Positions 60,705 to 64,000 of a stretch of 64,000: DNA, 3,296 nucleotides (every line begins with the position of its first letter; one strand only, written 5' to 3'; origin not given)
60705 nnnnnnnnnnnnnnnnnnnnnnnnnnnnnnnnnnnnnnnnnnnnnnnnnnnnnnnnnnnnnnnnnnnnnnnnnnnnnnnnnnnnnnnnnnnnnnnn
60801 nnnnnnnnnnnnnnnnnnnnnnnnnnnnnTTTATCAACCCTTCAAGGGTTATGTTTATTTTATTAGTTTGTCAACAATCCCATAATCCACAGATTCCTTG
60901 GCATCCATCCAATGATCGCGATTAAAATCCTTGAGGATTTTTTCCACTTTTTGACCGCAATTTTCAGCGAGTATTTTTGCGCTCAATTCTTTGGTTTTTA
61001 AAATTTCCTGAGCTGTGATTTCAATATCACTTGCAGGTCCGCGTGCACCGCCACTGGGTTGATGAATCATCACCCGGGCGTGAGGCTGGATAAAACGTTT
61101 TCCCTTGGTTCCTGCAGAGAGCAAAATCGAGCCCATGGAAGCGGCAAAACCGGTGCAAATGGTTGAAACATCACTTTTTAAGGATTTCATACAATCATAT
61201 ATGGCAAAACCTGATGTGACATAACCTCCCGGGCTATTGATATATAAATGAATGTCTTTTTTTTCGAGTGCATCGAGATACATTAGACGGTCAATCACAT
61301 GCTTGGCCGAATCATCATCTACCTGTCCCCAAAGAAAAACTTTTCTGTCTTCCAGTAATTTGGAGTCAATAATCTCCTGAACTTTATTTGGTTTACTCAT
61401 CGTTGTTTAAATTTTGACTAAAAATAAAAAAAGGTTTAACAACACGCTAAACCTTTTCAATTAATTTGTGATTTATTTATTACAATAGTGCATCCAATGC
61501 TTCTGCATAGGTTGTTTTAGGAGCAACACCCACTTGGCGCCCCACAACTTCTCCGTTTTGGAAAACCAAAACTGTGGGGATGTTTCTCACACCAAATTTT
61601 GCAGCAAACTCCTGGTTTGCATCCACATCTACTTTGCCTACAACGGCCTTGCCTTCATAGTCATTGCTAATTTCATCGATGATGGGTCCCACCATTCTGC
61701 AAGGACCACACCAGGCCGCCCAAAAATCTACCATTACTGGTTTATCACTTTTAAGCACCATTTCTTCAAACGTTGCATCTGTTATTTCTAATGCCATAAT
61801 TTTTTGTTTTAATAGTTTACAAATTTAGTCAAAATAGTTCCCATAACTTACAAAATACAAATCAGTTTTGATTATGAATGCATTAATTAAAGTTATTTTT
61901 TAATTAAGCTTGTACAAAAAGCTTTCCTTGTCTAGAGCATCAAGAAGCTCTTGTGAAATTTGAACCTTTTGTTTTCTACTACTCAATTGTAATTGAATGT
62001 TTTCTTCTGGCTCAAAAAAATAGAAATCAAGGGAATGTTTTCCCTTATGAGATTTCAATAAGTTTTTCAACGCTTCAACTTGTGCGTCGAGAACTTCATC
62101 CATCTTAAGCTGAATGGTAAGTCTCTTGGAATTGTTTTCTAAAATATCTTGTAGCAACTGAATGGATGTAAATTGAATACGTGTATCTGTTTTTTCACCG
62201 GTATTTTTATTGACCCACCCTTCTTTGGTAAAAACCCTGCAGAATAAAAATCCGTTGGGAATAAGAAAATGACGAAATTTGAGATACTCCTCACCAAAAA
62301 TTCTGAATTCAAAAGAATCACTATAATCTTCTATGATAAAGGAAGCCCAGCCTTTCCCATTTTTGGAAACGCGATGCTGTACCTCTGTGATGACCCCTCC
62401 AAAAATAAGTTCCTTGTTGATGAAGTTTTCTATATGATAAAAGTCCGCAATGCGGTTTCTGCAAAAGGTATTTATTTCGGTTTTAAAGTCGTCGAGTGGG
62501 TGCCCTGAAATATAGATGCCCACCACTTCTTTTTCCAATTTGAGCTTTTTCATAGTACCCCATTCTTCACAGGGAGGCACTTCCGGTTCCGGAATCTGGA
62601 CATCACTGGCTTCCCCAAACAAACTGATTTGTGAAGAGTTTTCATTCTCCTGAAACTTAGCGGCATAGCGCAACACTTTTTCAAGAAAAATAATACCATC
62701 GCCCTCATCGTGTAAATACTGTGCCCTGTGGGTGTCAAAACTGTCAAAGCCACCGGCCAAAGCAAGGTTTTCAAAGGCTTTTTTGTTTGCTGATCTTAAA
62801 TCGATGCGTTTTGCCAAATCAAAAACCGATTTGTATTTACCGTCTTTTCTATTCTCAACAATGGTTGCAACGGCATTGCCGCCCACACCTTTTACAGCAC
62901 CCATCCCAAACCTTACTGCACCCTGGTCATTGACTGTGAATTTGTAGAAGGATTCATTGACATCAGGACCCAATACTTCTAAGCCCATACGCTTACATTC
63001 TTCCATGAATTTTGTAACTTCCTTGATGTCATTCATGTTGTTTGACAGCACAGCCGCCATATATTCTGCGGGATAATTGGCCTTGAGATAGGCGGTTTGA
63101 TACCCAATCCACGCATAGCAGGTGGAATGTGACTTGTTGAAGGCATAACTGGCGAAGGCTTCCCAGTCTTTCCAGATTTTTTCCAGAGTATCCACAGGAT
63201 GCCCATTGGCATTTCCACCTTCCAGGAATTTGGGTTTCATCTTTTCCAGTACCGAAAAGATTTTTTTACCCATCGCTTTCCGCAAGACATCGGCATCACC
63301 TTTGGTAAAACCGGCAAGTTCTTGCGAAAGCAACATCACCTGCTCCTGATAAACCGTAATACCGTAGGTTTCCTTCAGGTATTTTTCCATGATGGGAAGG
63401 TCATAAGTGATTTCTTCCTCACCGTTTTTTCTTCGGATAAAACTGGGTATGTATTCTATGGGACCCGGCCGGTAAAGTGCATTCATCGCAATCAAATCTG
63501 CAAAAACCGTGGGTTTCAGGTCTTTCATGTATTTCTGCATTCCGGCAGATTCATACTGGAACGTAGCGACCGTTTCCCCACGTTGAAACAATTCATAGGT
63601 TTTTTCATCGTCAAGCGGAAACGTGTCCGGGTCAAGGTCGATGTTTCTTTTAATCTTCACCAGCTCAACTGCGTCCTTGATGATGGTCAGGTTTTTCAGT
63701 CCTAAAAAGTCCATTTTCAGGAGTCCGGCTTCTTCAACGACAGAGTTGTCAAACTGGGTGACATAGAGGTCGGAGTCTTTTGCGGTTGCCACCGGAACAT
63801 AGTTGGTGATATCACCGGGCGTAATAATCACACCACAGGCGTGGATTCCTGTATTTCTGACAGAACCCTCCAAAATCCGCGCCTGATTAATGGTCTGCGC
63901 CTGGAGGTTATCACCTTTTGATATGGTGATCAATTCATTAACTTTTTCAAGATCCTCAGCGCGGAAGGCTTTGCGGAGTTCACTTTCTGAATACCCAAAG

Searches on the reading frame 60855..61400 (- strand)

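Call 48: search_protein_families(library=pfam, proteins=[window:60855-61400:-], max_evalue=0.01)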
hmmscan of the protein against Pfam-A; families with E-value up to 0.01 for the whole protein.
window:60855-61400:- (181 aa): 1 family
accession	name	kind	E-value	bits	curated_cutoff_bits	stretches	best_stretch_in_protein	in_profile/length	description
PF00574.28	CLP_protease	-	5.4e-71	238.7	20.2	1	11-180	9-179/182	Clp protease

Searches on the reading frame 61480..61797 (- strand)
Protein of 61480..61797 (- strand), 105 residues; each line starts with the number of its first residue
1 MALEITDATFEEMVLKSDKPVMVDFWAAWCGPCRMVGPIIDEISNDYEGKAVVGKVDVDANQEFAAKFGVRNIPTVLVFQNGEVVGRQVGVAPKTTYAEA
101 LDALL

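Call 48: search_protein_families(library=pfam, proteins=[window:61480-61797:-], max_evalue=0.01)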
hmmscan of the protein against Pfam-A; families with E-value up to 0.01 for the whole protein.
window:61480-61797:- (105 aa): 10 families
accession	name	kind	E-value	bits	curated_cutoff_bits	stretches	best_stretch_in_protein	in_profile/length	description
PF00085.26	Thioredoxin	-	1.4e-30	105.8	23.5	1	3-101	3-101/103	Thioredoxin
PF13098.12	Thioredoxin_2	-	1.4e-09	38.6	27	1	16-101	3-104/104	Thioredoxin-like domain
PF13905.12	Thioredoxin_8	-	1.5e-07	32.1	27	1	19-48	2-31/94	Thioredoxin-like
PF08534.16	Redoxin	-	3.7e-07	30.5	26.6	1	18-52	28-63/148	Redoxin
PF00578.27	AhpC-TSA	-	0.00017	21.9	26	1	17-92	24-101/124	AhpC/TSA family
PF14595.12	Thioredoxin_9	-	0.00017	21.9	25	1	5-82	28-107/129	Thioredoxin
PF04756.19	OST3_OST6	-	0.00021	21.3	27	1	30-81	46-104/294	OST3 / OST6 family, transporter family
PF07449.17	HyaE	-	0.00024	21.5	22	1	39-91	49-102/108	Hydrogenase-1 expression protein HyaE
PF13899.12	Thioredoxin_7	-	0.0004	20.9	27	1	16-36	15-35/83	Thioredoxin-like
PF13192.12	Thioredoxin_3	-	0.0094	16.4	24.8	0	30-85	10-60/76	Thioredoxin domain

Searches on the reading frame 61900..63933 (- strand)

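Call 48: search_protein_families(library=pfam, proteins=[window:61900-63933:-], max_evalue=0.01)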
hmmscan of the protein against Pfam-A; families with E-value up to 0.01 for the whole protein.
window:61900-63933:- (677 aa): 4 families
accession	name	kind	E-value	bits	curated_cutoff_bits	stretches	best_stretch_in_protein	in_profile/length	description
PF17657.6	DNA_pol3_finger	-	9.7e-59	197.9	22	1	81-244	1-166/166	Bacterial DNA polymerase III alpha subunit finger domain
PF14579.12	HHH_6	-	7.8e-29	100.2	25.6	1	317-405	1-89/90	Helix-hairpin-helix motif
PF07733.18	DNA_pol3_alpha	-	4.5e-18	66.2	23.9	1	8-78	190-260/260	Bacterial DNA polymerase III alpha NTPase domain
PF01336.31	tRNA_anti-codon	-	0.0032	17.8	27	1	513-557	5-45/75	OB-fold nucleic acid binding domain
